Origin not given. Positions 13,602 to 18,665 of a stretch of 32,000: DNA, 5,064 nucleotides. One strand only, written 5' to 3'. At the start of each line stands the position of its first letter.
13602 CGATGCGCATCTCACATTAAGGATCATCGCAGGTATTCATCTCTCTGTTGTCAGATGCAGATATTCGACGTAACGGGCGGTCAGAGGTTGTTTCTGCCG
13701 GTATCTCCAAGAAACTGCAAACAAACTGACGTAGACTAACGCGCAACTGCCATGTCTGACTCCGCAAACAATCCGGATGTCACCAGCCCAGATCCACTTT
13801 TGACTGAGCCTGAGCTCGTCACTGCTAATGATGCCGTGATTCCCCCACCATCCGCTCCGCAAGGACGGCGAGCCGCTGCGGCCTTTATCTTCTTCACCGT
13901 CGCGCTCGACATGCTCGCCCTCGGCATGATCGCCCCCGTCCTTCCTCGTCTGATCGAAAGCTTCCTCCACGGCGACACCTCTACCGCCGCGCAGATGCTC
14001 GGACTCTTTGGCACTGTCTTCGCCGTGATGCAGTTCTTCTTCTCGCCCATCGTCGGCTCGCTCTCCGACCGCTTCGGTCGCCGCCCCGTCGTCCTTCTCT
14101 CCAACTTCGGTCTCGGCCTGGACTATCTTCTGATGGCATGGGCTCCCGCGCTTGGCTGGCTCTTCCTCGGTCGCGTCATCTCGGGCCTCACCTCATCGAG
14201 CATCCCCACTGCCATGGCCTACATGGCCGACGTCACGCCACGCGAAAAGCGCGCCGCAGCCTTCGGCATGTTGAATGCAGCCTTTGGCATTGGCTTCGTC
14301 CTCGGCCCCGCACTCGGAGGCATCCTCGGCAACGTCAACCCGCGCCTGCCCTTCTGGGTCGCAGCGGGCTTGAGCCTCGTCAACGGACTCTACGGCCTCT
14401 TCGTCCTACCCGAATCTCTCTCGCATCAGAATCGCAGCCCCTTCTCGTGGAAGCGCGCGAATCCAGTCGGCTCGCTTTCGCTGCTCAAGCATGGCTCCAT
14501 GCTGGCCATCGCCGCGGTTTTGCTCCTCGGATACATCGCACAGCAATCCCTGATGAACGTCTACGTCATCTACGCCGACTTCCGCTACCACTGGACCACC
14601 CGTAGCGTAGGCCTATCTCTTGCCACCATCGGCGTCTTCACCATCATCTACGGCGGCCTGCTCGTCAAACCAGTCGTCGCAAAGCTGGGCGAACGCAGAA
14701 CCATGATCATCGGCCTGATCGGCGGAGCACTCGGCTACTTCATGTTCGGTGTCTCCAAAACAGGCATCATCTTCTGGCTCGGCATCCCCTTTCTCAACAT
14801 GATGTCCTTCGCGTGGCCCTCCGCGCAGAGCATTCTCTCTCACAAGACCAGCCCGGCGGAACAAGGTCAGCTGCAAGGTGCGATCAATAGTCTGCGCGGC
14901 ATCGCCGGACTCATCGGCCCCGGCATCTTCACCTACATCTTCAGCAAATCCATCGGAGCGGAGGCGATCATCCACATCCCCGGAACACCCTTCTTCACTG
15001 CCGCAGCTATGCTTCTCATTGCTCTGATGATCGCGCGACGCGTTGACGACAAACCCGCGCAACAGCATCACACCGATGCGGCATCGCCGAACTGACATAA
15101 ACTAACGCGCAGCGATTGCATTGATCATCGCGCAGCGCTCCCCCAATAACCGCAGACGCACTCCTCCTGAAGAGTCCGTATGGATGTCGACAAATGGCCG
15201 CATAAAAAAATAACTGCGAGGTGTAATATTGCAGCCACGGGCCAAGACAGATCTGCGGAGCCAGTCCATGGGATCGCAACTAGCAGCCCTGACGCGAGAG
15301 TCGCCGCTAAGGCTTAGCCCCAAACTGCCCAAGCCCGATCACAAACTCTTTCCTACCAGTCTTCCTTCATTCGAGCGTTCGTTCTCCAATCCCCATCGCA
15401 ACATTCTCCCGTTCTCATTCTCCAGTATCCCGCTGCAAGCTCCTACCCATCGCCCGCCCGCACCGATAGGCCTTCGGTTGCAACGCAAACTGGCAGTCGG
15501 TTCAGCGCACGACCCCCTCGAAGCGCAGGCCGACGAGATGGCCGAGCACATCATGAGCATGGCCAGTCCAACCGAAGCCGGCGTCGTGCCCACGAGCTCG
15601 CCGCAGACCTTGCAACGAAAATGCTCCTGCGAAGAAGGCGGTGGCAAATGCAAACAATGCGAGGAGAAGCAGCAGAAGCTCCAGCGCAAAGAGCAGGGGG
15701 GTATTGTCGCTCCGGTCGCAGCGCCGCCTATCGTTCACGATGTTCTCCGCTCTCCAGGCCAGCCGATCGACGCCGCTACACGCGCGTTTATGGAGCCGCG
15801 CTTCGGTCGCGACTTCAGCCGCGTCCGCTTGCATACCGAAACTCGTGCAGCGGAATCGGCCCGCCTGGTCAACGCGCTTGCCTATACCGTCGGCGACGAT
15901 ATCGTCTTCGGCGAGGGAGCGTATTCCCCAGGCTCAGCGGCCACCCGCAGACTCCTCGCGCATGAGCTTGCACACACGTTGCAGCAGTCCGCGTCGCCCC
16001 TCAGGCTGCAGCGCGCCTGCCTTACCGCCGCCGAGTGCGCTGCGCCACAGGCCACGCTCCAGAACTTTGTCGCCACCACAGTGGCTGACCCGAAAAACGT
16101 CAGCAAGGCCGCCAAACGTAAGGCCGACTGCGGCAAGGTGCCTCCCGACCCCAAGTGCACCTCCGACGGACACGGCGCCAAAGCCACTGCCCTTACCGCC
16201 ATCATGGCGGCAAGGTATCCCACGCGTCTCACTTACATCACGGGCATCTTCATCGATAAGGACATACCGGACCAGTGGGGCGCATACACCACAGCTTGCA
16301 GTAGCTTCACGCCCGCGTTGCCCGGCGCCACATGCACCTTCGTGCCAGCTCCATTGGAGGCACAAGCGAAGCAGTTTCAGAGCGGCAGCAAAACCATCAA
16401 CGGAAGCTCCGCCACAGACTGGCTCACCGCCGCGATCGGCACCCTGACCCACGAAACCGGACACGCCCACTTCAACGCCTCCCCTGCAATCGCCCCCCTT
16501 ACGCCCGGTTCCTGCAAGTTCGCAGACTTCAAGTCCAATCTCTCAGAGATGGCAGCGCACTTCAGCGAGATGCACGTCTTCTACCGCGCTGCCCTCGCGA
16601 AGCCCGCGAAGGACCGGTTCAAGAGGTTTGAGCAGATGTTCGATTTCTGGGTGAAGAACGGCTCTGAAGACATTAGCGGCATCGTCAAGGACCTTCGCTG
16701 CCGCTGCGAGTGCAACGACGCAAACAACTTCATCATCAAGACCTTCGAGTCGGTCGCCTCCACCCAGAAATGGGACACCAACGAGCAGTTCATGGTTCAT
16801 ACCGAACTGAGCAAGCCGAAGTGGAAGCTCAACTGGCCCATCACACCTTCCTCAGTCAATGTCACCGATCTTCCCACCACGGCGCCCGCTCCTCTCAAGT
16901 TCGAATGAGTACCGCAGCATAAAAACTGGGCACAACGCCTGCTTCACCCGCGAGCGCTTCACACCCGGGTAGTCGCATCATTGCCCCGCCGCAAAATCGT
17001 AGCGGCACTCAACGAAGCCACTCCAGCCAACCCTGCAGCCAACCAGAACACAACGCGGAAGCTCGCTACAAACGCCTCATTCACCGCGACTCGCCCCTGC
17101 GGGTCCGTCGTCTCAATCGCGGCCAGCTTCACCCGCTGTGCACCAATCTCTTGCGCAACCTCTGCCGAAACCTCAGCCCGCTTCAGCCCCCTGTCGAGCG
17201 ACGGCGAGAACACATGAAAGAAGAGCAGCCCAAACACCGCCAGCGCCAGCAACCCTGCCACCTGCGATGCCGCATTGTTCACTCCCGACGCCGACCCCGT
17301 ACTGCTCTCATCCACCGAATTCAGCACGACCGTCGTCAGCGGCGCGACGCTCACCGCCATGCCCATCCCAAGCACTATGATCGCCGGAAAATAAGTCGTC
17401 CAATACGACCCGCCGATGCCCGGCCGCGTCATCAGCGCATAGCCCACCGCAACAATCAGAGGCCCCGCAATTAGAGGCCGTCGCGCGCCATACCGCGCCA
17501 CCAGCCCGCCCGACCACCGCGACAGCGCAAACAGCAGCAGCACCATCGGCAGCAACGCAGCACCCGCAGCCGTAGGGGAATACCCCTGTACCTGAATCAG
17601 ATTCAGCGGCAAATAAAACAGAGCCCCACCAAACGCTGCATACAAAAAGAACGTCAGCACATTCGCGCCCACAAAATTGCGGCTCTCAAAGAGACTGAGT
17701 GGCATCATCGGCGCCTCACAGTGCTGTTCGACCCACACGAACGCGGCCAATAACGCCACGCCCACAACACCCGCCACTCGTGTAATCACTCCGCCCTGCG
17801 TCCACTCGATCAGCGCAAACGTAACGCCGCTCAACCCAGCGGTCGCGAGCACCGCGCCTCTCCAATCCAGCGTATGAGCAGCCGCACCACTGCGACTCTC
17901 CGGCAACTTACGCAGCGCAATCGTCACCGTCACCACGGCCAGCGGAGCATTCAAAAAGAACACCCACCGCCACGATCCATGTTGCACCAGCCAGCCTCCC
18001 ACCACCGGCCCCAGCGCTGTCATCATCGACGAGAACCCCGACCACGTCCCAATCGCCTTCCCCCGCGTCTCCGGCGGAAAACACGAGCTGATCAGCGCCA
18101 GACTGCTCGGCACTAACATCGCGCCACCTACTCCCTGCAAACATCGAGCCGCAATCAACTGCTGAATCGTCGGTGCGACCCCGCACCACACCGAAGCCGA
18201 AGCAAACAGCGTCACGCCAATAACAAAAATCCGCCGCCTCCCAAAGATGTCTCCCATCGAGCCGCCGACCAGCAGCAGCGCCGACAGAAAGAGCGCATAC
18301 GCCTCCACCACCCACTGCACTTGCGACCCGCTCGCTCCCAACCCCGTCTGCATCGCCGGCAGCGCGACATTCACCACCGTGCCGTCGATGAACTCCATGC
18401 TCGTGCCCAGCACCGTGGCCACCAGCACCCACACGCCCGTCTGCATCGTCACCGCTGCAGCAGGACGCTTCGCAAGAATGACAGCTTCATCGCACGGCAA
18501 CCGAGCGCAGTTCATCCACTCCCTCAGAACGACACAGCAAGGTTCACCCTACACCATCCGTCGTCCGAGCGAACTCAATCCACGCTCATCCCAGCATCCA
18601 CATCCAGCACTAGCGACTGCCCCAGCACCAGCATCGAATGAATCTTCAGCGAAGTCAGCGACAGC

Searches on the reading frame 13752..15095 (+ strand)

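Call 35: search_protein_families(library=pfam, proteins=[window:13752-15095:+])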
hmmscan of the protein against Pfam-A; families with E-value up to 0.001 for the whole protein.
window:13752-15095:+ (447 aa): 3 families
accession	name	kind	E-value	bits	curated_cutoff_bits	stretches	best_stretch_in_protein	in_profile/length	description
PF07690.21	MFS_1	-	3.2e-62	210.9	33.4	2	46-390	1-347/347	Major Facilitator Superfamily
PF00083.30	Sugar_tr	-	1.1e-13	51.4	22.3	1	53-222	15-194/452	Sugar (and other) transporter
PF01306.25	LacY_symp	-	2.4e-06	27.1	24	1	86-221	45-190/413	LacY proton/sugar symporter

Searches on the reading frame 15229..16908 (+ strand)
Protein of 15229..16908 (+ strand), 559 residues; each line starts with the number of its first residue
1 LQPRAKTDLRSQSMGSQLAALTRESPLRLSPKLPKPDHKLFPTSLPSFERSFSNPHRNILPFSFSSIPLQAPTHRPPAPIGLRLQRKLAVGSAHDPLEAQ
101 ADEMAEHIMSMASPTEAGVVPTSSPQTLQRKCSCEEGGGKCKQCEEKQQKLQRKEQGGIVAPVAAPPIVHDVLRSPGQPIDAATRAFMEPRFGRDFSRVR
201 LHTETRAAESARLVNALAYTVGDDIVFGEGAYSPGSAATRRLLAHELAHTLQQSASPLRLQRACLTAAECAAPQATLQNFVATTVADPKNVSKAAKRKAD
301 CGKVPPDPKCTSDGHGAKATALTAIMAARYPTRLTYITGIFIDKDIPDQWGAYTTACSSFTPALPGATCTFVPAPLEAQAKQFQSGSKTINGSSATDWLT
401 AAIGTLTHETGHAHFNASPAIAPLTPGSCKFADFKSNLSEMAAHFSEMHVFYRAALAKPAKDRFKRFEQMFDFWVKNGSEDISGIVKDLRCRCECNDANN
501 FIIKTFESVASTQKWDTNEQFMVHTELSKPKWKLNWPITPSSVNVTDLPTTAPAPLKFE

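Call 35: search_protein_families(library=pfam, proteins=[window:15229-16908:+])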
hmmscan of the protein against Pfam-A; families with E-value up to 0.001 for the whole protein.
window:15229-16908:+ (559 aa): 1 family
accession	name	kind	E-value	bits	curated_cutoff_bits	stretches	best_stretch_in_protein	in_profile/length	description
PF13699.11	eCIS_core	-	2.5e-30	104.9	22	1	179-255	1-77/79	eCIS core domain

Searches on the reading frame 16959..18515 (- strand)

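Call 6: search_protein_families(library=pfam, proteins=[window:16959-18515:-])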
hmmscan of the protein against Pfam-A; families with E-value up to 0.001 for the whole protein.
window:16959-18515:- (518 aa): 3 families
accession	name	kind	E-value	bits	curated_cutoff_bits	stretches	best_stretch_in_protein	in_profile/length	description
PF07690.21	MFS_1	-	4.2e-57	194.1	33.4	1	35-424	2-346/347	Major Facilitator Superfamily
PF06609.19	TRI12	-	9.7e-07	28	23.2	1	50-291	65-322/599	Fungal trichothecene efflux pump (TRI12)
PF05977.19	MFS_3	-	8e-05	21.7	27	1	45-206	26-191/524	Transmembrane secretion effector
